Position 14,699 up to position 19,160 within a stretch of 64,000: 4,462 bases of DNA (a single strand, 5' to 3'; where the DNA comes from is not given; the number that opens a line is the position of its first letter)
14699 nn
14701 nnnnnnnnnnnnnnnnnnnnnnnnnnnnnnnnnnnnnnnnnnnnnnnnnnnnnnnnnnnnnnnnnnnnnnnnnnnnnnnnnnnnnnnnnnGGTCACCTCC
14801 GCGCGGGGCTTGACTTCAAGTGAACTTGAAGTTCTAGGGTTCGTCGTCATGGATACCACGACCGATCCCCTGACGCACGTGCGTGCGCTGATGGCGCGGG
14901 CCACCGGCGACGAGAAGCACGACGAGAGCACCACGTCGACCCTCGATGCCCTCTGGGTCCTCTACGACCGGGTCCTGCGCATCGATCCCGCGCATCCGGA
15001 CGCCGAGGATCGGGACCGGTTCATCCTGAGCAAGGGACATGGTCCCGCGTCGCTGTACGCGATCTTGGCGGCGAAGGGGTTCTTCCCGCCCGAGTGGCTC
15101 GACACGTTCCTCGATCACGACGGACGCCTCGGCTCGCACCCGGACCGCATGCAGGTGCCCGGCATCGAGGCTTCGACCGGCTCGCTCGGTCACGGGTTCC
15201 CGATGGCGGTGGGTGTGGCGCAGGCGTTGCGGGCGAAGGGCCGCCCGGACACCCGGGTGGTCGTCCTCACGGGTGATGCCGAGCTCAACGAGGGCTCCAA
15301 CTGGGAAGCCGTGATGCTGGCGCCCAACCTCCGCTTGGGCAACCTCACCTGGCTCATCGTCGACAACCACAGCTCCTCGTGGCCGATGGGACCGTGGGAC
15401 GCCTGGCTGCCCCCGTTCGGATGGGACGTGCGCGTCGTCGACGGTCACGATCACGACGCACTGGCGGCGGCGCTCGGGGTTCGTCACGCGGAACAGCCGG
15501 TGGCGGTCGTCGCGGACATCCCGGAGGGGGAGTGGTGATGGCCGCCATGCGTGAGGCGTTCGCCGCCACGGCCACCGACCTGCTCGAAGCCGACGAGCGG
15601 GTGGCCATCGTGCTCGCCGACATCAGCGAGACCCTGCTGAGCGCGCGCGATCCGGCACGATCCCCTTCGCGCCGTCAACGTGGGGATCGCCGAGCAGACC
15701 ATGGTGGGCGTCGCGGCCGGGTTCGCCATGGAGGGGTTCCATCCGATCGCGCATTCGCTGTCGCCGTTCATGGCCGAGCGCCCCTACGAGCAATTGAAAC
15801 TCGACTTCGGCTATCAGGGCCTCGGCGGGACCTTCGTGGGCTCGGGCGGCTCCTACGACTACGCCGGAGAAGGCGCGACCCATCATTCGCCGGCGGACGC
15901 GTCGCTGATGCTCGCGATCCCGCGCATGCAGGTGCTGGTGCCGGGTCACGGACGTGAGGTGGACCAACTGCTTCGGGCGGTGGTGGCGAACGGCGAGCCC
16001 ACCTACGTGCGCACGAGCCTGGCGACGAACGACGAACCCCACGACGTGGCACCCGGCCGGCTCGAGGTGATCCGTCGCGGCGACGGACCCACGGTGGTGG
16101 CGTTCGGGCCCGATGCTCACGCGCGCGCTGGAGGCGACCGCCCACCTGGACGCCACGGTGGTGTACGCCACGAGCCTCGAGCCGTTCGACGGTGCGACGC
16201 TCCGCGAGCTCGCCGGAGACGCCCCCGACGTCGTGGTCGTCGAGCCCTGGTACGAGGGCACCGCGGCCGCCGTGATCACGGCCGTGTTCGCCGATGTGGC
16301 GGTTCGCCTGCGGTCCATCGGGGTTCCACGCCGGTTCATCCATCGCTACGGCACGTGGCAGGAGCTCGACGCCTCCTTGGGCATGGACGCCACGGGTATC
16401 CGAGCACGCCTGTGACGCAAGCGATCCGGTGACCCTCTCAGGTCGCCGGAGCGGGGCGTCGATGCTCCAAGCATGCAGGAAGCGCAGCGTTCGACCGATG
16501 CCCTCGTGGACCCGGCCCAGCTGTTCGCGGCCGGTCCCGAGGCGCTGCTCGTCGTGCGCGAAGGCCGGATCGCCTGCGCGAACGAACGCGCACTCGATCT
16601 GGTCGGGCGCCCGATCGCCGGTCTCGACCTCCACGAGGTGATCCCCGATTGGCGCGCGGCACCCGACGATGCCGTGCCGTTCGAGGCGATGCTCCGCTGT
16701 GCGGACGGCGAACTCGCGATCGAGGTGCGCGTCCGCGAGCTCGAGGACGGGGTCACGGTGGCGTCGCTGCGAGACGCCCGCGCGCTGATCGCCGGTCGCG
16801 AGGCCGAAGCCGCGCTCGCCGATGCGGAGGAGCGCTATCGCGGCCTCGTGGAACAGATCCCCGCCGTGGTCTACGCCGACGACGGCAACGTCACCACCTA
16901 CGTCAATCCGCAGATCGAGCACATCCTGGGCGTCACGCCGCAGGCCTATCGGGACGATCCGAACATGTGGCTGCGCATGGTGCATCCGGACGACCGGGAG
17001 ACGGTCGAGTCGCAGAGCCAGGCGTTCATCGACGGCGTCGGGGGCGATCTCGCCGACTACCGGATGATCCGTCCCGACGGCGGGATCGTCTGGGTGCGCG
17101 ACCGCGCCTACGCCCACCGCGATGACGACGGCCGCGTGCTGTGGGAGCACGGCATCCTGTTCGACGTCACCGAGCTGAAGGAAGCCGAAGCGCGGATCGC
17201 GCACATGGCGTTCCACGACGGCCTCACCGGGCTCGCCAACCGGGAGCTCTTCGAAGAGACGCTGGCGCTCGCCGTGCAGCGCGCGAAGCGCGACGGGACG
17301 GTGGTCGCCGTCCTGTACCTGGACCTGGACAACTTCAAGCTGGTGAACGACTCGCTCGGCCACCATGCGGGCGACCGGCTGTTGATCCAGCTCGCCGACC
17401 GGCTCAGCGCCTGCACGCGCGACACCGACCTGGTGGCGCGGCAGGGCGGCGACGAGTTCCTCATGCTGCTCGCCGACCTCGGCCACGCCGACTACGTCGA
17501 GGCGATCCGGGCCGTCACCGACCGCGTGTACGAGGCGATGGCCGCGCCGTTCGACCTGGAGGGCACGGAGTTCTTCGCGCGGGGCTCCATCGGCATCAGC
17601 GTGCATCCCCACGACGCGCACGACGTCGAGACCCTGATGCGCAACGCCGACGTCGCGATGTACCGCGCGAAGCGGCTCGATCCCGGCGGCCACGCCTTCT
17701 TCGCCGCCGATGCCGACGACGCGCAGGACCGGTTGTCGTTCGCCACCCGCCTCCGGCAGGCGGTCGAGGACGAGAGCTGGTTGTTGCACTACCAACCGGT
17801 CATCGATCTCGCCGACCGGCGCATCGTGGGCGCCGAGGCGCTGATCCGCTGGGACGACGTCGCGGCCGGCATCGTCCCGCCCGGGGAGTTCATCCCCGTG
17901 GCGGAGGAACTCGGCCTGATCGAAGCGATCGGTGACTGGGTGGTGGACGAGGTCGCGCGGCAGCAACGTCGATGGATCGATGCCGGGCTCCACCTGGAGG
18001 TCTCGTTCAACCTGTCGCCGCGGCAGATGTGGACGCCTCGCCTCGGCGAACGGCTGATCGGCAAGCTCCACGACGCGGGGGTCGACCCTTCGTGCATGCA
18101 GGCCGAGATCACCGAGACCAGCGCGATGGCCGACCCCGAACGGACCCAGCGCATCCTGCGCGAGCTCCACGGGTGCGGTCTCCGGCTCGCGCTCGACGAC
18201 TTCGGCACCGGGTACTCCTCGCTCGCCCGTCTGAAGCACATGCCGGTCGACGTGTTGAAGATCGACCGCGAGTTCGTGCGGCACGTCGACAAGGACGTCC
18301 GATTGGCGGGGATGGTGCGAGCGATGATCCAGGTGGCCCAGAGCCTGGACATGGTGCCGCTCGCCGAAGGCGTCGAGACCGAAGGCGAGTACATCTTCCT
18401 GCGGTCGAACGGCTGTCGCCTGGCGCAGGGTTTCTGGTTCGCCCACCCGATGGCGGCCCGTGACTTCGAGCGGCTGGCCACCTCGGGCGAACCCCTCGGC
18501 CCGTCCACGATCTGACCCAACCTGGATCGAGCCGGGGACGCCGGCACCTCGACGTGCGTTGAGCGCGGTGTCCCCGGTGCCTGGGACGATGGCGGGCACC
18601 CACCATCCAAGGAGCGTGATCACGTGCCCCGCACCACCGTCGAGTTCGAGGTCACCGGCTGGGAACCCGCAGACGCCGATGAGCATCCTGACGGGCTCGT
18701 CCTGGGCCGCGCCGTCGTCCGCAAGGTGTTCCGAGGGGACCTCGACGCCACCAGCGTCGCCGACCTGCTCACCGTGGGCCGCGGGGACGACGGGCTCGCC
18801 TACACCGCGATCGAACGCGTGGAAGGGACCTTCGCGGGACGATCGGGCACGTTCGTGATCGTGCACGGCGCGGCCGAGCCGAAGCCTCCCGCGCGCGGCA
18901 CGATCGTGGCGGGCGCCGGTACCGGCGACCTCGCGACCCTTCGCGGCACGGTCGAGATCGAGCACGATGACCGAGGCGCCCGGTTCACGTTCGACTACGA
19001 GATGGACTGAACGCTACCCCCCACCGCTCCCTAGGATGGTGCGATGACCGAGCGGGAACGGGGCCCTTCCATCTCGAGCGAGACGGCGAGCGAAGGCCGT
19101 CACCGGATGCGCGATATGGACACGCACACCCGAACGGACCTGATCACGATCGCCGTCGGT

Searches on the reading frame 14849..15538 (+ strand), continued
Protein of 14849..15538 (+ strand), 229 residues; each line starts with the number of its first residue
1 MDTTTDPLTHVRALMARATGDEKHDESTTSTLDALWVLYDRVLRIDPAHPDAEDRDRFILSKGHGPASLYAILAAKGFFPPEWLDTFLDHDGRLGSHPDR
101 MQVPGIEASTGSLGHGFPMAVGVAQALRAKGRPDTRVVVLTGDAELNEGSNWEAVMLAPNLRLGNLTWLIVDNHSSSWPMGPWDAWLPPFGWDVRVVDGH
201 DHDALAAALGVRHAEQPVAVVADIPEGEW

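Call 57: find_encoding_contigs(protein=P0225, flank=1500, max_places=1)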
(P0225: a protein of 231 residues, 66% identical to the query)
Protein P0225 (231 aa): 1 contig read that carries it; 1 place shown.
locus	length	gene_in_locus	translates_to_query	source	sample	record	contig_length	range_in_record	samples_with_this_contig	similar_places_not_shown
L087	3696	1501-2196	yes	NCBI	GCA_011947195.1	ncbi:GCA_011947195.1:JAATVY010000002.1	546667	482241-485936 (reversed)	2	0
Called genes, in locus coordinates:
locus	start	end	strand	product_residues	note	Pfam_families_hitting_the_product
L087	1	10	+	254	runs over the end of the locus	-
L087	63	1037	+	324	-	PF08240:ADH_N, PF00107:ADH_zinc_N, PF13602:ADH_zinc_N_2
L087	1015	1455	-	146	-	PF13411:MerR_1, PF00376:MerR, PF09278:MerR-DNA-bind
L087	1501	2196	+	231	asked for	PF00456:Transketolase_N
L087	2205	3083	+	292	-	PF02779:Transket_pyr, PF02780:Transketolase_C (weak)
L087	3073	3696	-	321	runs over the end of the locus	PF13354:Beta-lactamase2 (faint)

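Call 58: find_encoding_contigs(protein=P0217, flank=1500, max_places=1)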
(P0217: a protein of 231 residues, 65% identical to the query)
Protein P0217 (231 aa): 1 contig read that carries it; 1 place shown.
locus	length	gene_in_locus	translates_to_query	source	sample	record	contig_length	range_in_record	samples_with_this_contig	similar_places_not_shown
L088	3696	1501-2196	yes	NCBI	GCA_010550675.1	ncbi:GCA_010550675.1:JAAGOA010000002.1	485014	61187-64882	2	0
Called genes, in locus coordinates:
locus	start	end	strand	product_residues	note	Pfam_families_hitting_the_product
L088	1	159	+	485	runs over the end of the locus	PF25145:NfeD1b_N, PF24961:NfeD_membrane, PF01957:NfeD (weak)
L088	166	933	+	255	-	PF01145:Band_7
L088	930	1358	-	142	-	-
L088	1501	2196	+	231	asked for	PF00456:Transketolase_N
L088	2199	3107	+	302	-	PF02779:Transket_pyr, PF02780:Transketolase_C (weak)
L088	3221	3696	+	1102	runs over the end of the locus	PF27218:MJ0043_C, PF00580:UvrD-helicase, PF13245:AAA_19, PF13604:AAA_30 (faint), PF13361:UvrD_C, PF13538:UvrD_C_2 (faint)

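Call 59: find_encoding_contigs(protein=P0223, flank=1500, max_places=1)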
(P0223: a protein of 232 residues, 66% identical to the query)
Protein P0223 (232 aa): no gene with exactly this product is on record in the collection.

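Call 60: find_encoding_contigs(protein=P0146, flank=1500, max_places=1)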
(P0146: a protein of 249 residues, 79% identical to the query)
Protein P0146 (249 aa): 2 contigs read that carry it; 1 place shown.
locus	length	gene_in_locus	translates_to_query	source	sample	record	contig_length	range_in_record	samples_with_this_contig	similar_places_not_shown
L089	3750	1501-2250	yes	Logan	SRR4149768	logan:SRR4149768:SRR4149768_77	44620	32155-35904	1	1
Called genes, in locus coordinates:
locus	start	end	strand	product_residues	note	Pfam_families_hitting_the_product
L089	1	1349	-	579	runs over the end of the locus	PF02776:TPP_enzyme_N, PF00205:TPP_enzyme_M, PF02775:TPP_enzyme_C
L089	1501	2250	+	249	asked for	PF00456:Transketolase_N, PF02775:TPP_enzyme_C (weak)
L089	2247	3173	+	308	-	PF02779:Transket_pyr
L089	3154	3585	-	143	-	PF06108:DUF952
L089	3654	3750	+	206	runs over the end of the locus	PF00440:TetR_N, PF14246:TetR_C_7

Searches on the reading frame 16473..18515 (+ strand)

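Call 5: search_protein_families(library=ncbifam, proteins=[window:16473-18515:+])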
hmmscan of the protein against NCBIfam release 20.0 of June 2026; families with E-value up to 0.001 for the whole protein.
window:16473-18515:+ (680 aa): 30 families (the best 25 are shown)
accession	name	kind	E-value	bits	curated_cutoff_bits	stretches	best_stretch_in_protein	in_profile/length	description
NF045675.1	PhdiestaseDibA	equivalog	7.7e-132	440.7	980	1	212-665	169-621/623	phosphodiesterase DibA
NF007474.0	PRK10060.1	equivalog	2.6e-117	392.7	782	1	231-668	222-653/663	cyclic di-GMP phosphodiesterase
NF053781.1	cdiGMPphdstlr2612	equivalog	3.7e-108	362.8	1600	2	241-668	835-1264/1268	Tlr1612 family c-di-GMP phosphodiesterase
NF008467.0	PRK11359.1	equivalog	1e-93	314.8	857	1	235-665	365-788/800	oxygen-sensing cyclic-di-GMP phosphodiesterase DosP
NF052458.1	PhdiestGepA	equivalog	4.9e-84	283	1200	1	236-665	415-837/840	phosphodiesterase GepA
NF007298.0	PRK09776.1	equivalog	3.9e-80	270.1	1135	2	241-661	679-1098/1111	diguanylate cyclase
NF008807.1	PRK11829.1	equivalog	1.3e-74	251.6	733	1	226-666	222-659/670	biofilm formation regulator HmsP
NF007423.1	PRK09966.1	equivalog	2.3e-49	168.3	325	1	234-400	227-390/390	diguanylate cyclase DgcN/YfiN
NF052596.1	RR_EAL_PvrR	equivalog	5.3e-44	150.4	580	1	423-671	143-391/398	response regulator cyclic di-GMP phosphodiesterase PvrR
NF045673.1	c-di-GMPRcptLapD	equivalog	3.1e-43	148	1020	1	241-660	231-645/647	cyclic di-GMP receptor LapD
NF007839.0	PRK10551.1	equivalog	4.9e-40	137.6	461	1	427-668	268-509/518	cyclic di-GMP phosphodiesterase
TIGR00254.1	GGDEF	domain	9.8e-40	136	37.4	1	243-401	2-158/168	diguanylate cyclase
NF038266.1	diguan_SiaD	equivalog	2.7e-35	122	290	1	234-401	82-246/252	biofilm regulation diguanylate cyclase SiaD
NF007135.0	PRK09581.1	equivalog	3.1e-33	115.3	474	1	236-401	282-446/457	PleD family two-component system response regulator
NF051473.1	DigCycDgcsShew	equivalog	5.7e-33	114.5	400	1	241-401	130-282/291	diguanylate cyclase DgcS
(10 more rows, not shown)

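Call 6: search_protein_families(library=pfam, proteins=[window:16473-18515:+])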
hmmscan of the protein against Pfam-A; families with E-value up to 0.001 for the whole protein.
window:16473-18515:+ (680 aa): 7 families
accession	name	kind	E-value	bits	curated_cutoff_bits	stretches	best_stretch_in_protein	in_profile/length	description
PF00563.25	EAL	-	1.1e-65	221.7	31.3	1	426-659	3-236/236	EAL domain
PF00990.26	GGDEF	-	8.9e-46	156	23.8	1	246-401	1-156/161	Diguanylate cyclase, GGDEF domain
PF08447.18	PAS_3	-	1.6e-19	70.4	25.6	1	142-225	2-85/89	PAS fold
PF13188.13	PAS_8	-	5e-11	42.5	21.8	1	120-175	1-55/65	PAS domain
PF13426.13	PAS_9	-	3.7e-08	34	27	1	132-234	5-103/103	PAS domain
PF08448.16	PAS_4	-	8.6e-05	23.2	23.1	1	127-236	2-109/110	PAS fold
PF00989.32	PAS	-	0.00018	21.9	22.6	0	121-222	2-103/113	PAS fold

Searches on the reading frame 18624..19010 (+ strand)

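Call 5: search_protein_families(library=ncbifam, proteins=[window:18624-19010:+])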
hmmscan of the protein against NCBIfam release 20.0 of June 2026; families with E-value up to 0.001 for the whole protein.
window:18624-19010:+ (128 aa): 0 families

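Call 6: search_protein_families(library=pfam, proteins=[window:18624-19010:+])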
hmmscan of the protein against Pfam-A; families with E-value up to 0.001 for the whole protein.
window:18624-19010:+ (128 aa): 1 family
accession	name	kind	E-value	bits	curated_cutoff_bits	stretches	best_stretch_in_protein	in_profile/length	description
PF11528.13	DUF3224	-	7.6e-28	97.3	25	1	6-125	3-126/126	Protein of unknown function (DUF3224)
